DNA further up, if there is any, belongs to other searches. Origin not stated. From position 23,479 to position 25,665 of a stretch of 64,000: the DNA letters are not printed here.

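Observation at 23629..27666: Two tandem GT-C (ArnT/PMT-like) membrane glycosyltransferases inside the locus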

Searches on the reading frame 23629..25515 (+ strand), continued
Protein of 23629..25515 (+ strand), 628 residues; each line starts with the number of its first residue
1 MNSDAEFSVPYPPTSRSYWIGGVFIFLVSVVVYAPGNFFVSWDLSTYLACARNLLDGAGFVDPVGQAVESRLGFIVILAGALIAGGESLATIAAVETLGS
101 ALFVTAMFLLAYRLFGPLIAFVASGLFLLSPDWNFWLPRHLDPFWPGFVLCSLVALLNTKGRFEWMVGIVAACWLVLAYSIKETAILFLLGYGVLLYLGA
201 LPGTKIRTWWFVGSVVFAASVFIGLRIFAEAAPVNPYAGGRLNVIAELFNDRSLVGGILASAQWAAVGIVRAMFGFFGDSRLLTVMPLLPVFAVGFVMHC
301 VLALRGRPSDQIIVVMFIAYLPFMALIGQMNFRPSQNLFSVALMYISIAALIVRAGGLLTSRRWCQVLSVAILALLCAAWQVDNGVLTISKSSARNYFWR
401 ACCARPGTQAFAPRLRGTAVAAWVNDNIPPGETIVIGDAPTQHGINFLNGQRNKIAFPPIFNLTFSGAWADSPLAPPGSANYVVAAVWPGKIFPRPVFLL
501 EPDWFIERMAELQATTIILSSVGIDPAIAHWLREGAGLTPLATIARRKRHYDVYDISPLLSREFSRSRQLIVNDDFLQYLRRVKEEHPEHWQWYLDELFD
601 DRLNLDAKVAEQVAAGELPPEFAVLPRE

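Call 40: fold_search(model_id=the predicted structure, library=pdb)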
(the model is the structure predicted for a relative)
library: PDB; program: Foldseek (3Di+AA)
matches with E <= 10: 387; with E <= 0.001: 26
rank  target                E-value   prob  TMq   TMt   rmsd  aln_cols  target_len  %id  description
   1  5f15                  2.2e-07  1.00  0.49  0.56  11.3       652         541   13  Crystal Structure of ArnT from Cupriavidus metallidurans bound to Undecaprenyl phosphate (released 2016-02-17)
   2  5gmy_A                6.8e-07  1.00  0.47  0.36  11.0       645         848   12  Crystal structure of the Archaeoglobus fulgidus oligosaccharyltransferase (O29867_ARCFU) tethered with an acceptor pep (released 2017-02-01)
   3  5ezm                  1.0e-06  1.00  0.49  0.56  11.2       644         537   14  Crystal Structure of ArnT from Cupriavidus metallidurans in the apo state (released 2016-02-17)
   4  7oci_F                1.2e-06  1.00  0.48  0.47   9.9       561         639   11  Cryo-EM structure of yeast Ost6p containing oligosaccharyltransferase complex (released 2022-02-16)
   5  7e9s_A                1.5e-06  1.00  0.45  0.35  11.2       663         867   12  Archaeal oligosaccharyltransferase AglB from Archaeoglobus fulgidus in complex with an inhibitory peptide and a dolich (released 2021-09-08)
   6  3waj                  1.9e-06  1.00  0.51  0.42  15.4       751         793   14  Crystal structure of the Archaeoglobus fulgidus oligosaccharyltransferase (O29867_ARCFU) complex with Zn and sulfate (released 2013-10-30)
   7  8age_A                2.1e-06  1.00  0.47  0.46  10.6       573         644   11  Structure of yeast oligosaccharylransferase complex with acceptor peptide bound (released 2022-12-07)
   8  3wak                  4.3e-06  1.00  0.45  0.34  12.6       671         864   12  Crystal structure of the Archaeoglobus fulgidus oligosaccharyltransferase (O29867_ARCFU) in the apo form (released 2013-10-30)
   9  8b6l_I                8.8e-06  1.00  0.46  0.42  12.4       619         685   11  Subtomogram average of the human Sec61-TRAP-OSTA-translocon (released 2022-12-07)
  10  9n9j_I                1.8e-05  1.00  0.44  0.40  13.6       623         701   11  Structure of a GRP94 folding intermediate engaged with a CCDC134- and FKBP11-bound secretory translocon (released 2025-11-19)
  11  6ezn_F                2.9e-05  1.00  0.48  0.47   9.9       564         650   11  Cryo-EM structure of the yeast oligosaccharyltransferase (OST) complex (released 2018-01-17)
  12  7zlg_A                2.9e-05  1.00  0.49  0.47   9.6       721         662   11  Cryo-EM structure of C-mannosyltransferase CeDPY19, in complex with acceptor peptide and bound to CMT2-Fab and anti-Fa (released 2023-01-11)
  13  8agc_A                3.3e-05  1.00  0.45  0.41  12.5       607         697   12  Structure of yeast oligosaccharylransferase complex with lipid-linked oligosaccharide and non-acceptor peptide bound (released 2022-12-07)
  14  6gxc_A                4.0e-05  1.00  0.44  0.40   9.5       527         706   13  Bacterial oligosaccharyltransferase PglB in complex with an inhibitory peptide and a reactive lipid-linked oligosaccha (released 2018-11-14)
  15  6s7t_A                4.7e-05  1.00  0.39  0.35  12.0       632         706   12  Cryo-EM structure of human oligosaccharyltransferase complex OST-B (released 2019-12-18)
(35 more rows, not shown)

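Call 56: find_encoding_contigs(protein=P0006, flank=10000, max_places=2)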
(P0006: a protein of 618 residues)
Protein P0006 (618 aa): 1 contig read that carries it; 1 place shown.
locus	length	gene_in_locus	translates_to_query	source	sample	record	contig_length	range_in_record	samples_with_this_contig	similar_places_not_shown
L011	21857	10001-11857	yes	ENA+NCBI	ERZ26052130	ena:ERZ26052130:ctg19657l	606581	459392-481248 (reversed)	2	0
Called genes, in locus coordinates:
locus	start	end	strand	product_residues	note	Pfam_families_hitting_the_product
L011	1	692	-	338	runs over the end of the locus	PF01408:GFO_IDH_MocA, PF22725:GFO_IDH_MocA_C3, PF02894:GFO_IDH_MocA_C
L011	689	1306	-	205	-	PF25084:LbH_EIF2B, PF25087:GMPPB_C (weak), PF00132:Hexapep, PF14602:Hexapep_2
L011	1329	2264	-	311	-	PF01073:3Beta_HSD (weak), PF01370:Epimerase, PF04321:RmlD_sub_bind, PF13460:NAD_binding_10 (weak), PF16363:GDP_Man_Dehyd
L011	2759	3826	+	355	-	PF13480:Acetyltransf_6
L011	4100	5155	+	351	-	PF04055:Radical_SAM, PF13186:SPASM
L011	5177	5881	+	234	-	PF00535:Glycos_transf_2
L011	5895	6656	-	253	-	PF01522:Polysacc_deac_1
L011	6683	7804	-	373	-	PF01041:DegT_DnrJ_EryC1 (faint)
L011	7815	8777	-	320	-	PF00149:Metallophos, PF12850:Metallophos_2 (weak)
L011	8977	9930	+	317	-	PF13489:Methyltransf_23, PF13847:Methyltransf_31 (weak), PF08241:Methyltransf_11, PF08242:Methyltransf_12, PF13649:Methyltransf_25 (weak)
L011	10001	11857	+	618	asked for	PF13231:PMT_2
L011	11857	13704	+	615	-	-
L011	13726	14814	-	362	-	PF01266:DAO (weak), PF03486:HI0933_like (faint), PF07992:Pyr_redox_2 (weak), PF13434:Lys_Orn_oxgnase (faint), PF13450:NAD_binding_8 (faint), PF13738:Pyr_redox_3, PF00743:FMO-like (faint)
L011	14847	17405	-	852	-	PF13439:Glyco_transf_4 (faint), PF13579:Glyco_trans_4_4 (faint), PF13524:Glyco_trans_1_2 (faint), PF00534:Glycos_transf_1, PF13692:Glyco_trans_1_4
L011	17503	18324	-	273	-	PF01209:Ubie_methyltran, PF02353:CMAS (weak), PF13489:Methyltransf_23, PF13847:Methyltransf_31, PF08241:Methyltransf_11, PF08242:Methyltransf_12, PF13649:Methyltransf_25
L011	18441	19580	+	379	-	PF01041:DegT_DnrJ_EryC1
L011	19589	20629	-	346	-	PF02388:FemAB (faint), PF04339:FemAB_like, PF13480:Acetyltransf_6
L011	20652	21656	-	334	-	PF03706:LPG_synthase_TM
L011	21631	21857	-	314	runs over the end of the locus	PF00685:Sulfotransfer_1, PF13469:Sulfotransfer_3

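Call 57: find_encoding_contigs(protein=P0010, flank=10000, max_places=2)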
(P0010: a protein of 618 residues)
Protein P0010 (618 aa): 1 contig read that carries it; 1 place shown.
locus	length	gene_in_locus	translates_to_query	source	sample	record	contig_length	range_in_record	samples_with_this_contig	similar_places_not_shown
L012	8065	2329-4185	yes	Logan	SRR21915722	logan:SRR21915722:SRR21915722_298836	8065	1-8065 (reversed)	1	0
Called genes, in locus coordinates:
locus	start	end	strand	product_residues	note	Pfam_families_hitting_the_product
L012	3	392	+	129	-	?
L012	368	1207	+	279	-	PF01522:Polysacc_deac_1, PF11959:DUF3473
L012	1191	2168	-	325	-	PF13641:Glyco_tranf_2_3 (weak), PF00535:Glycos_transf_2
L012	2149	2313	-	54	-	-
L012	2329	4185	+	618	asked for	PF13231:PMT_2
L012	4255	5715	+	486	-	-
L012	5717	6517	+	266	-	PF01061:ABC2_membrane (weak)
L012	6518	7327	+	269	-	PF13476:AAA_23 (weak), PF00005:ABC_tran, PF13304:AAA_21 (faint)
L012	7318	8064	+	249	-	?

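Call 58: find_encoding_contigs(protein=P0008, flank=10000, max_places=2)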
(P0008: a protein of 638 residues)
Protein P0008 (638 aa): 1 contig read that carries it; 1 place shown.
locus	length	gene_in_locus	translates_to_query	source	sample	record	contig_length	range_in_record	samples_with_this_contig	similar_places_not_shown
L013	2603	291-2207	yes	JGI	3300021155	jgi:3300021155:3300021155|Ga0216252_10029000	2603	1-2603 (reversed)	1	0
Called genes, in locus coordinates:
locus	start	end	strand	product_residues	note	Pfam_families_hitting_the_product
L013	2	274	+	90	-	?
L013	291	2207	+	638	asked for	PF13231:PMT_2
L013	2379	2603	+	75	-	?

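Call 60: find_encoding_contigs(protein=P0007, flank=10000, max_places=2)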
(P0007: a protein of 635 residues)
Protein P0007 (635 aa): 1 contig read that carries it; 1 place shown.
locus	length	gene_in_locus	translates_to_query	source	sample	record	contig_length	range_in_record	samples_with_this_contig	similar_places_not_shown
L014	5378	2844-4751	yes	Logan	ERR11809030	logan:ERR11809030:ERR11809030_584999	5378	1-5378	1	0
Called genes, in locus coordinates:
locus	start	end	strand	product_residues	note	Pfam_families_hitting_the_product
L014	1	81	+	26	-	?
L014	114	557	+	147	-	PF10066:DUF2304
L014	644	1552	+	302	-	PF00685:Sulfotransfer_1, PF13469:Sulfotransfer_3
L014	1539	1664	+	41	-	-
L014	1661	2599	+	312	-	PF03706:LPG_synthase_TM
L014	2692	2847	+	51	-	-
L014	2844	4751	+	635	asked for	PF13231:PMT_2, PF02366:PMT (weak)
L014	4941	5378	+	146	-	?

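Call 61: find_encoding_contigs(protein=P0029, flank=10000, max_places=2)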
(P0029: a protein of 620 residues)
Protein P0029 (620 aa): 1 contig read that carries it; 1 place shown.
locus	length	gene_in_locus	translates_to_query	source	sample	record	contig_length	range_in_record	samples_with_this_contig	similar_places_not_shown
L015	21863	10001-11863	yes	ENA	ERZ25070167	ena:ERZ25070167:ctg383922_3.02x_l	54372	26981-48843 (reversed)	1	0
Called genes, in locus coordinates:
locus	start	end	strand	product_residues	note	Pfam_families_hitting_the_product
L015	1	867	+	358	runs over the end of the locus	PF01073:3Beta_HSD, PF01370:Epimerase, PF02719:Polysacc_synt_2, PF04321:RmlD_sub_bind, PF07993:NAD_binding_4, PF16363:GDP_Man_Dehyd, PF13460:NAD_binding_10 (weak)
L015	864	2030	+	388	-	PF01370:Epimerase, PF16363:GDP_Man_Dehyd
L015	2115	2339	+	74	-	PF01527:HTH_Tnp_1 (weak), PF13011:LZ_Tnp_IS481, PF13384:HTH_23, PF13518:HTH_28, PF13551:HTH_29, PF13565:HTH_32 (weak)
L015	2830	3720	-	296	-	PF00872:Transposase_mut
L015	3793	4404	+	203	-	PF00665:rve, PF13683:rve_3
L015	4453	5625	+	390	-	PF00534:Glycos_transf_1, PF13692:Glyco_trans_1_4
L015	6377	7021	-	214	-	PF13276:HTH_21, PF00665:rve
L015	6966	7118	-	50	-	-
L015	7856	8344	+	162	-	-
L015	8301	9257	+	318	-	PF00534:Glycos_transf_1, PF13692:Glyco_trans_1_4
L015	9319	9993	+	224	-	-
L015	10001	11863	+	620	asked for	PF13231:PMT_2 (weak)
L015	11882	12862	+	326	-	PF13489:Methyltransf_23, PF08241:Methyltransf_11, PF08242:Methyltransf_12, PF13649:Methyltransf_25 (weak), PF13847:Methyltransf_31 (weak)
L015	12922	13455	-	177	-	PF13469:Sulfotransfer_3 (faint)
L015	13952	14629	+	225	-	PF13489:Methyltransf_23, PF08003:Methyltransf_9, PF08241:Methyltransf_11, PF08242:Methyltransf_12, PF13649:Methyltransf_25, PF13847:Methyltransf_31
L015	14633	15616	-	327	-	PF13480:Acetyltransf_6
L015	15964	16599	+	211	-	PF13231:PMT_2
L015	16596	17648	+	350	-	-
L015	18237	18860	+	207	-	PF04321:RmlD_sub_bind, PF01370:Epimerase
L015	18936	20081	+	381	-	PF01041:DegT_DnrJ_EryC1 (faint)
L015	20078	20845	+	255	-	PF01522:Polysacc_deac_1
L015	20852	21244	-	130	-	PF10066:DUF2304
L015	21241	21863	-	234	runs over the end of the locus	PF00535:Glycos_transf_2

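Call 62: find_encoding_contigs(protein=P0015, flank=10000, max_places=2)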
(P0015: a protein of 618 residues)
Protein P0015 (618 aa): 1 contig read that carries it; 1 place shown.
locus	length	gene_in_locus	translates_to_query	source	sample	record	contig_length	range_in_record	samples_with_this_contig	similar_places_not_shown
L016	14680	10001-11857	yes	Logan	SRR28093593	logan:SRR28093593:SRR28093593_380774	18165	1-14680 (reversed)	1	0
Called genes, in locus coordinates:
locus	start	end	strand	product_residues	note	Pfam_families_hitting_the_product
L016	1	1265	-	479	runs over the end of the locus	PF13489:Methyltransf_23, PF07021:MetW (faint), PF13847:Methyltransf_31, PF08241:Methyltransf_11, PF08242:Methyltransf_12 (weak), PF13649:Methyltransf_25, PF00535:Glycos_transf_2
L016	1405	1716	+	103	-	-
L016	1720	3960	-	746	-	PF25063:ARM_TT21_C, PF13414:TPR_11, PF00515:TPR_1 (weak), PF13424:TPR_12, PF13414:TPR_11, PF00515:TPR_1, PF07719:TPR_2, PF13181:TPR_8, +18 more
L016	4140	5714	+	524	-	PF26549:Tricorn_N (faint), PF07676:PD40 (faint)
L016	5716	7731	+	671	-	PF12895:ANAPC3 (faint), PF13431:TPR_17 (faint), PF00515:TPR_1 (weak), PF07719:TPR_2 (faint), PF13181:TPR_8 (faint), PF13414:TPR_11 (weak), PF13424:TPR_12 (faint), PF00515:TPR_1 (weak), +2 more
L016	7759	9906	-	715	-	PF00515:TPR_1 (weak), PF07719:TPR_2 (weak), PF13424:TPR_12, PF13432:TPR_16 (weak), PF00515:TPR_1, PF13414:TPR_11, PF13414:TPR_11, PF14559:TPR_19, +25 more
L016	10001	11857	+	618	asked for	PF02366:PMT (weak), PF13231:PMT_2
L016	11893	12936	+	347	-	PF10066:DUF2304, PF00535:Glycos_transf_2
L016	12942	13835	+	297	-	PF00685:Sulfotransfer_1, PF13469:Sulfotransfer_3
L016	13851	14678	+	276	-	?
